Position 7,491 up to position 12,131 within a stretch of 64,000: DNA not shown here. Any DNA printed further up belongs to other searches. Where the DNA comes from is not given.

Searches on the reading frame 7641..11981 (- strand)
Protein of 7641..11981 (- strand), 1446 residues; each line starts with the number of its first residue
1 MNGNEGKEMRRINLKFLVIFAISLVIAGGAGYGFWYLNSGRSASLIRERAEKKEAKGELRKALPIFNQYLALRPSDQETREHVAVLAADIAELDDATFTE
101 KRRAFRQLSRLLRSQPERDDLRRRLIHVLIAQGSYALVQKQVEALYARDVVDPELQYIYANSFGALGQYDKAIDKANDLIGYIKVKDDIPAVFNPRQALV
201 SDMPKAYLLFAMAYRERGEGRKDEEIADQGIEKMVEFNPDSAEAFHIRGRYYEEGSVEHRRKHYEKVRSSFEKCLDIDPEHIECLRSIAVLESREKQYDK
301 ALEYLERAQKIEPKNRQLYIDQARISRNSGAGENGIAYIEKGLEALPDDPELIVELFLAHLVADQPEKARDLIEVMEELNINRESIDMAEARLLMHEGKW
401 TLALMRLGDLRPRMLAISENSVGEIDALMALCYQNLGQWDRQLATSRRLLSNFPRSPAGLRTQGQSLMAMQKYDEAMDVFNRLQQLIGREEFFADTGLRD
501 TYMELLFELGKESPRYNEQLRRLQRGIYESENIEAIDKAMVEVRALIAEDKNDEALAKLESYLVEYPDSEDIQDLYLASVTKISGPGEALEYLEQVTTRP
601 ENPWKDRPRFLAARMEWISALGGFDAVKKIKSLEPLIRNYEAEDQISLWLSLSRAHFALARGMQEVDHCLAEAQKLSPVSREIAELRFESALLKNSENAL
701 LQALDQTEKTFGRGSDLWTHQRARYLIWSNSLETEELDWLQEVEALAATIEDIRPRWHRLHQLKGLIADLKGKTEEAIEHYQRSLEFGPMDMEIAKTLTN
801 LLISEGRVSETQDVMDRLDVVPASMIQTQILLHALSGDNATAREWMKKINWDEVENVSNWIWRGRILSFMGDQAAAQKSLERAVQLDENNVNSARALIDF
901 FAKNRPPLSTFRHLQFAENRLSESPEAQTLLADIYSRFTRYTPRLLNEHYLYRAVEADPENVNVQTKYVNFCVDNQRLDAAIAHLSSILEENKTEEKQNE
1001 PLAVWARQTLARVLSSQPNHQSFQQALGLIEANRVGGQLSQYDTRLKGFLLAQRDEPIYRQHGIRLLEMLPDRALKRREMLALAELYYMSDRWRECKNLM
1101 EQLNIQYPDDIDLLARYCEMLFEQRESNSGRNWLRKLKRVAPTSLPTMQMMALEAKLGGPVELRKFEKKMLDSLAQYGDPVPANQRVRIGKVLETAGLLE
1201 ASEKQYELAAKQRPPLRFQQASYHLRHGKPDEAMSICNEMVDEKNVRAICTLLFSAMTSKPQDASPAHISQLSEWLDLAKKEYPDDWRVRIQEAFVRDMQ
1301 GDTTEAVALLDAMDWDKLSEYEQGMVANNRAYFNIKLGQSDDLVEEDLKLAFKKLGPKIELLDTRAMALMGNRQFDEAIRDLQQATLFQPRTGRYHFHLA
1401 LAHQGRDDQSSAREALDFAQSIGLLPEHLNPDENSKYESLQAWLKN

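Call 18: search_protein_families(library=pfam, proteins=[window:7641-11981:-], max_evalue=0.001)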
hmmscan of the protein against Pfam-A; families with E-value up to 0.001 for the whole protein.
window:7641-11981:- (1446 aa): 18 families
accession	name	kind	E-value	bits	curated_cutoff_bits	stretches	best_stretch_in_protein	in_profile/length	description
PF13428.12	TPR_14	-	4.7e-32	107.6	23.5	0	284-325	3-44/44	Tetratricopeptide repeat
PF07719.23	TPR_2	-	1.9e-28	96.6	27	0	284-315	3-34/34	Tetratricopeptide repeat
PF14559.12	TPR_19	-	5.6e-28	97.5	25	1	950-994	13-57/68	Tetratricopeptide repeat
PF00515.34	TPR_1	-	3.7e-21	74.5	27.8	1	285-315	4-34/34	Tetratricopeptide repeat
PF13181.12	TPR_8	-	6.8e-21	73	25.7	0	859-890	3-34/34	Tetratricopeptide repeat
PF13432.12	TPR_16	-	3.7e-16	59.7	32.7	0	1365-1416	3-54/65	Tetratricopeptide repeat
PF13414.12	TPR_11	-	6.1e-14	51.9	26.8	0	771-793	7-29/42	TPR repeat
PF13431.12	TPR_17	-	9.5e-14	50.9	24.4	0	271-303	2-34/34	Tetratricopeptide repeat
PF12895.13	ANAPC3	-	3e-13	50.3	27.2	0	428-481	28-80/82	Anaphase-promoting complex, cyclosome, subunit 3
PF13174.12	TPR_6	-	4.9e-13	49.2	26.3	0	429-456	6-33/33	Tetratricopeptide repeat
PF23914.1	TPR_CcmH_CycH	-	5.2e-11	43.1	42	0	854-894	47-87/158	Cytochrome c-type biogenesis protein H TPR domain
PF13424.12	TPR_12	-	1.4e-10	41.6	30.1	1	261-310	16-73/77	Tetratricopeptide repeat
PF13371.12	TPR_9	-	3.1e-09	37.2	35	0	259-318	6-65/73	Tetratricopeptide repeat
PF25064.1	ARM_TT21_5th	-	7.1e-08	33.2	27.8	0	259-314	12-67/117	TT21 fifth ARM repeats domain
PF13429.12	TPR_15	-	7.5e-08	32.6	26.2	1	100-174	161-235/280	Tetratricopeptide repeat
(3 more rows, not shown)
